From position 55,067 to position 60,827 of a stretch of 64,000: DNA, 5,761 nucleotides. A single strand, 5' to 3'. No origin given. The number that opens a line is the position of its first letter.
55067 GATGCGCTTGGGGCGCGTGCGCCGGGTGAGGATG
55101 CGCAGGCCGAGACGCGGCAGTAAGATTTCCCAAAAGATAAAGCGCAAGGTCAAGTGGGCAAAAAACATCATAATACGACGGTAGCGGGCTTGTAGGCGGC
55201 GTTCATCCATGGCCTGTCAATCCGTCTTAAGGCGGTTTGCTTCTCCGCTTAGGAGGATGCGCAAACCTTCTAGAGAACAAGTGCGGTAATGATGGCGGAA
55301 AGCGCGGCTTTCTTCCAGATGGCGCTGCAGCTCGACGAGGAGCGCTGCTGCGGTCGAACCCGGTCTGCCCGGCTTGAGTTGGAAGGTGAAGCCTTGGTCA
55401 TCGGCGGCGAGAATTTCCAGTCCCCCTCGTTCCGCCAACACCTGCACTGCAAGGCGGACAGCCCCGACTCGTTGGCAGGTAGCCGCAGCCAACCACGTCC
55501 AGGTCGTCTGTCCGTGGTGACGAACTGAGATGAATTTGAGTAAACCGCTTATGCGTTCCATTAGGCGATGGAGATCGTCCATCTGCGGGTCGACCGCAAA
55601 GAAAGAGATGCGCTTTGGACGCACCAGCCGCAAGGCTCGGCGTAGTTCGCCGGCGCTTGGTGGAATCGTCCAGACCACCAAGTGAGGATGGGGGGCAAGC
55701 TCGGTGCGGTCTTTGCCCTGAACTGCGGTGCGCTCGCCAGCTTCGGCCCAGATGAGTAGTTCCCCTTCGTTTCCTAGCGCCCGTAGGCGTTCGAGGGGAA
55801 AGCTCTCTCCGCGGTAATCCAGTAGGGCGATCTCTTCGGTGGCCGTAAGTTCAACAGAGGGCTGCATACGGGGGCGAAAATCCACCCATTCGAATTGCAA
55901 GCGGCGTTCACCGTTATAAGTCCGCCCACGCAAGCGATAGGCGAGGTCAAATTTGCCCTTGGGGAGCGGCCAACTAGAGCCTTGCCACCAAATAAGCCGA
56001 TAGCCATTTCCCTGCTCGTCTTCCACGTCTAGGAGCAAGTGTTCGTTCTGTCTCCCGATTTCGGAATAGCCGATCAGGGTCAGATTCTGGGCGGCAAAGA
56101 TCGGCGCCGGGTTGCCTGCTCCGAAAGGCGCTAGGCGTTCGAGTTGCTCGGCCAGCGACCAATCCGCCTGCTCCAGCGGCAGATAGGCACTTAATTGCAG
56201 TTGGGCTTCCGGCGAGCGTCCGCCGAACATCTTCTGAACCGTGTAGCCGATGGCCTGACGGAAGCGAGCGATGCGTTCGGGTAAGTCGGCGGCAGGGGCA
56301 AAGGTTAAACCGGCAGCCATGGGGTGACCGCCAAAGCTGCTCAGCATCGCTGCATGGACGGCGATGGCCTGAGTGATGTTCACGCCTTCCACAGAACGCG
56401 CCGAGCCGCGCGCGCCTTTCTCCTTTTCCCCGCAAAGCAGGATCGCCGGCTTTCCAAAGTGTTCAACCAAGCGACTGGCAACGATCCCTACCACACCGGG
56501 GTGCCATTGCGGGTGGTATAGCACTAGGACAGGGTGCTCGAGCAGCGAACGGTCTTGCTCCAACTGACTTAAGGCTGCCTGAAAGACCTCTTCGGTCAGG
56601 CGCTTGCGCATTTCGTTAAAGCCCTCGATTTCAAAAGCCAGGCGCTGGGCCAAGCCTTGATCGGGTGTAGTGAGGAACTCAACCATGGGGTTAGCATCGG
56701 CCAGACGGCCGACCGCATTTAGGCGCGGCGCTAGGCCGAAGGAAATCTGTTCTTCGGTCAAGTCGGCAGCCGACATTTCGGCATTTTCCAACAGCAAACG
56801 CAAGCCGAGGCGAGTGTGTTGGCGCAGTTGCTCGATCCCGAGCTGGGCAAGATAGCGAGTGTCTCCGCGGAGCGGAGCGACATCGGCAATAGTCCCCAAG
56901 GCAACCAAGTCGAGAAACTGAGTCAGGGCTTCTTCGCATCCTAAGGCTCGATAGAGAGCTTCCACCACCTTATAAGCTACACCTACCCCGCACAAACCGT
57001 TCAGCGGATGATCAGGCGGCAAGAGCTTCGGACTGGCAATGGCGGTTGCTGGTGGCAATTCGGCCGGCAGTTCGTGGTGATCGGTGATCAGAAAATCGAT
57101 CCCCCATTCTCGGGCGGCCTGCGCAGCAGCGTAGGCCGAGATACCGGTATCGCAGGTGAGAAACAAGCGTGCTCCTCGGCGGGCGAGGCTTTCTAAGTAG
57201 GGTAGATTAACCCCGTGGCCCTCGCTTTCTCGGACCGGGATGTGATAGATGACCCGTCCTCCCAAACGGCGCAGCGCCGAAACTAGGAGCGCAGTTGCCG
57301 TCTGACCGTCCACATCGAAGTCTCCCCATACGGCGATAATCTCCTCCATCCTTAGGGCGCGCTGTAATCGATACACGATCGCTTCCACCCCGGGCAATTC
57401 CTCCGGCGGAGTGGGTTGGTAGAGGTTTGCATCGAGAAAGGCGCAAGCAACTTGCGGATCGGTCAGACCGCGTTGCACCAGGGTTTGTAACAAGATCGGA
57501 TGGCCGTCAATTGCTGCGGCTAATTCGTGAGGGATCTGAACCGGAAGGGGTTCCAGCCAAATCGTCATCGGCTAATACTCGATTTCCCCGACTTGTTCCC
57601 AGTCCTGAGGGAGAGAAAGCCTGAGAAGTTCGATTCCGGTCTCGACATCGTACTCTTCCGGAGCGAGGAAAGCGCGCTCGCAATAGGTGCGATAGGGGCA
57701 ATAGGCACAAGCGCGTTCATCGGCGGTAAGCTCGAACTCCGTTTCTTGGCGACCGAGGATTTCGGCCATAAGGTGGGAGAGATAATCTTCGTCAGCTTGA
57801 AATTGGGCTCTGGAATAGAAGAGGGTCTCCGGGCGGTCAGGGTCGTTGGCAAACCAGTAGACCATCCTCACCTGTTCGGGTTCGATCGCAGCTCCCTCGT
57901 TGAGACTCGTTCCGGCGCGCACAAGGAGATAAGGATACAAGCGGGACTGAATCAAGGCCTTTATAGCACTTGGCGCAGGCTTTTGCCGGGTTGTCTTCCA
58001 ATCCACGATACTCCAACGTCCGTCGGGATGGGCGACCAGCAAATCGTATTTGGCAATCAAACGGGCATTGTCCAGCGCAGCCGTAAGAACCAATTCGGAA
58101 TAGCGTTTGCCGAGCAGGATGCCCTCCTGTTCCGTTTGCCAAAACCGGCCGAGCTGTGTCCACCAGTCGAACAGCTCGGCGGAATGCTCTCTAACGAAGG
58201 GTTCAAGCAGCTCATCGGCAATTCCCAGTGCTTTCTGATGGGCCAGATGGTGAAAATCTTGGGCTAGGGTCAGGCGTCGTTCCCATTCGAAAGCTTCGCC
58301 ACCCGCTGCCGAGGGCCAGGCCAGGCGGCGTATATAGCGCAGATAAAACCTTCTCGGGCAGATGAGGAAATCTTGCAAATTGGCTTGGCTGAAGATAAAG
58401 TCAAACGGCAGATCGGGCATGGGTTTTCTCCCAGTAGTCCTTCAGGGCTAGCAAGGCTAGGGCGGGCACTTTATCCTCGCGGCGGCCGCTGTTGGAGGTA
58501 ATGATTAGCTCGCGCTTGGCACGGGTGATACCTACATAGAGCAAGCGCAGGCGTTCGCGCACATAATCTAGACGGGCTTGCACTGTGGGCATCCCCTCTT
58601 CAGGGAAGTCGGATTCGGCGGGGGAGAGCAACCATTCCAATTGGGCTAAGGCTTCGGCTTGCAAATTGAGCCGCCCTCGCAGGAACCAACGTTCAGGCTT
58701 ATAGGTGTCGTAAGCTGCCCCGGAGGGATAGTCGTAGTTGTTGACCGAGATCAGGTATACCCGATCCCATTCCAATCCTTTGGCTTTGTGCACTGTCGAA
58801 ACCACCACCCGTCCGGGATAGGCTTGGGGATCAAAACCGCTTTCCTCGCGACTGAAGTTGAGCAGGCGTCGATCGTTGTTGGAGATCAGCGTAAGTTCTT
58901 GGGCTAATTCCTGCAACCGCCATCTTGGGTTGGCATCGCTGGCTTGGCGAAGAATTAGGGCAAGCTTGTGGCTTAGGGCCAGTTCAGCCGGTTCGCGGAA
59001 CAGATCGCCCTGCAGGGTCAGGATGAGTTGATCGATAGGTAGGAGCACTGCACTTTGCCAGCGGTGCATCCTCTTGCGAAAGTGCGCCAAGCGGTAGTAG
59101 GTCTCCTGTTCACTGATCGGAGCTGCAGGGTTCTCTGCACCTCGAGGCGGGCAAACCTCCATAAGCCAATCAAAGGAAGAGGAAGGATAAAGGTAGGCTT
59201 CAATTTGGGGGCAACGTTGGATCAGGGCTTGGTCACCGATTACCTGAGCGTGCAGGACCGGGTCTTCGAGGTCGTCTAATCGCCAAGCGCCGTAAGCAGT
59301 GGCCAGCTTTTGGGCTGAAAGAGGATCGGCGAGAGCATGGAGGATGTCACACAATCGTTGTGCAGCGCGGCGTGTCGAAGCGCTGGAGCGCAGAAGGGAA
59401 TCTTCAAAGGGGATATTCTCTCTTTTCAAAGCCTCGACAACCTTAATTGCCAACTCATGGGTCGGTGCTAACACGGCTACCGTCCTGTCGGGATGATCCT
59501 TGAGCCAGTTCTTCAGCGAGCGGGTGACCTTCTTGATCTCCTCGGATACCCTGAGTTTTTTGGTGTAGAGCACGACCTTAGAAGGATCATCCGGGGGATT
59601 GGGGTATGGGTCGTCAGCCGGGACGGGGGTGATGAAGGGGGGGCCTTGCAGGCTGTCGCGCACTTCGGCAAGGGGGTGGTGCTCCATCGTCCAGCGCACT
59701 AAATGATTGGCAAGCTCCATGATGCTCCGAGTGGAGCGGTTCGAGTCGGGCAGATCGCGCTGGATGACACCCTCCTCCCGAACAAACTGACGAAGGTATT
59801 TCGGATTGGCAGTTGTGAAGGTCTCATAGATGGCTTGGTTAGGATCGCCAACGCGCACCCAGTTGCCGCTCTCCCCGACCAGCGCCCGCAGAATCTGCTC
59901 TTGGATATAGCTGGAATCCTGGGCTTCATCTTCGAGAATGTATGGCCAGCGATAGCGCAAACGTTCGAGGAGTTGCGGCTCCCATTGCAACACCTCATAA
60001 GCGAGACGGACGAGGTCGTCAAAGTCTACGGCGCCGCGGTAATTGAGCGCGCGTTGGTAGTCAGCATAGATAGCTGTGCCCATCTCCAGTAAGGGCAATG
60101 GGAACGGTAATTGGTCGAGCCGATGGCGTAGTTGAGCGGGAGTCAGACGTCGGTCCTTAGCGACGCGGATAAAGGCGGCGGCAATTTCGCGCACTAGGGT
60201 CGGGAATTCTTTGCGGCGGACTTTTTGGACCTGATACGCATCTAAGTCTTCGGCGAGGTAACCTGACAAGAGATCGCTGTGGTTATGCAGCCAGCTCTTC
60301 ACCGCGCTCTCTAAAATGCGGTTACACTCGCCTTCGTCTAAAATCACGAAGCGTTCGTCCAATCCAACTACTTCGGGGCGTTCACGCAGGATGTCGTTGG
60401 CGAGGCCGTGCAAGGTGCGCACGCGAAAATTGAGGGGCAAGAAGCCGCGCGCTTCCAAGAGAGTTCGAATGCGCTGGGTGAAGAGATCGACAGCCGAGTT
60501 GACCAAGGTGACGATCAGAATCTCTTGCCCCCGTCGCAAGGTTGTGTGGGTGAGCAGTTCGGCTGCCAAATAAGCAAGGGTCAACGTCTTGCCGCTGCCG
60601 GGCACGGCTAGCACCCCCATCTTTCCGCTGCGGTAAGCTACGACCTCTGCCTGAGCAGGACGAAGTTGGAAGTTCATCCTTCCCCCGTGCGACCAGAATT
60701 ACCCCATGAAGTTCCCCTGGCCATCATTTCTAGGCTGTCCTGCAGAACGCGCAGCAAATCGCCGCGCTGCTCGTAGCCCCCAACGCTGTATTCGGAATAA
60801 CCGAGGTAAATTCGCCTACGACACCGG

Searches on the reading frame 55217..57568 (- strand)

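Call 77: search_protein_families(library=pfam, proteins=[window:55217-57568:-], max_evalue=0.00001)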
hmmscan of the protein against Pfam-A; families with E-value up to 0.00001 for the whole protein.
window:55217-57568:- (783 aa): 3 families
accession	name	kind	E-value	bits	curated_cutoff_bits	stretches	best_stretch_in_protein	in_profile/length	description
PF17768.7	RecJ_OB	-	1.6e-22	80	27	1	461-562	3-106/107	RecJ OB domain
PF01368.27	DHH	-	5.2e-20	72.4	28.1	1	78-226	2-125/125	DHH family, N-terminal domain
PF02272.25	DHHA1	-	1.4e-17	64.4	25.9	1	346-440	3-100/102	DHHA1 domain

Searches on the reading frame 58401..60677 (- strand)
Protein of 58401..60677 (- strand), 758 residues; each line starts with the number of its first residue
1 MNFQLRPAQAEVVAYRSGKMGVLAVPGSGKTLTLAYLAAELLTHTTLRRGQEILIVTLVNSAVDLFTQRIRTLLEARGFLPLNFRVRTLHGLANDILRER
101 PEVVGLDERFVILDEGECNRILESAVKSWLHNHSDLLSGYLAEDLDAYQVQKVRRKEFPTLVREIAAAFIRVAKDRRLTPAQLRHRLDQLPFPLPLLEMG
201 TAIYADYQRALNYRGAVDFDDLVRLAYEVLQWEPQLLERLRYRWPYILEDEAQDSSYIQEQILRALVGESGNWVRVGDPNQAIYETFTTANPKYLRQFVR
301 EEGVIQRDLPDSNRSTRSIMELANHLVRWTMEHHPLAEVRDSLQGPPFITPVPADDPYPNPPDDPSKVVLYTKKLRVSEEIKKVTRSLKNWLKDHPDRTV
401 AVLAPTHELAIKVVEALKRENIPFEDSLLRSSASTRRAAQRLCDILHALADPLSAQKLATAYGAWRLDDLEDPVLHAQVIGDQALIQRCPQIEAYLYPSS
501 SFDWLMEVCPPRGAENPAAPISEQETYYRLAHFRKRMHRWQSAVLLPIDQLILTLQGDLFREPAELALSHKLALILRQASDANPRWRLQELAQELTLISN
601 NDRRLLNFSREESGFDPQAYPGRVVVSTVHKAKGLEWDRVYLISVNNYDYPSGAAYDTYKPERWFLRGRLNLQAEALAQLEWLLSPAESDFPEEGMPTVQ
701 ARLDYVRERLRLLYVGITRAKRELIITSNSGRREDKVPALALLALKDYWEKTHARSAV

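Call 77: search_protein_families(library=pfam, proteins=[window:58401-60677:-], max_evalue=0.00001)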
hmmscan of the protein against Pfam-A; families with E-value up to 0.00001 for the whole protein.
window:58401-60677:- (758 aa): 4 families
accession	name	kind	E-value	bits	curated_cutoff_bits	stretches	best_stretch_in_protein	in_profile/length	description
PF00580.27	UvrD-helicase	-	2.8e-45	155.5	23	1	6-298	2-266/271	UvrD/REP helicase N-terminal domain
PF13361.12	UvrD_C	-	3.9e-24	86.2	25.6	1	617-730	283-349/350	UvrD-like helicase C-terminal domain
PF13538.12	UvrD_C_2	-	1.4e-11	44.6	27.4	0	624-647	2-25/52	UvrD-like helicase C-terminal domain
PF13245.12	AAA_19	-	1.1e-10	42.2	25.1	1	11-285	3-132/134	AAA domain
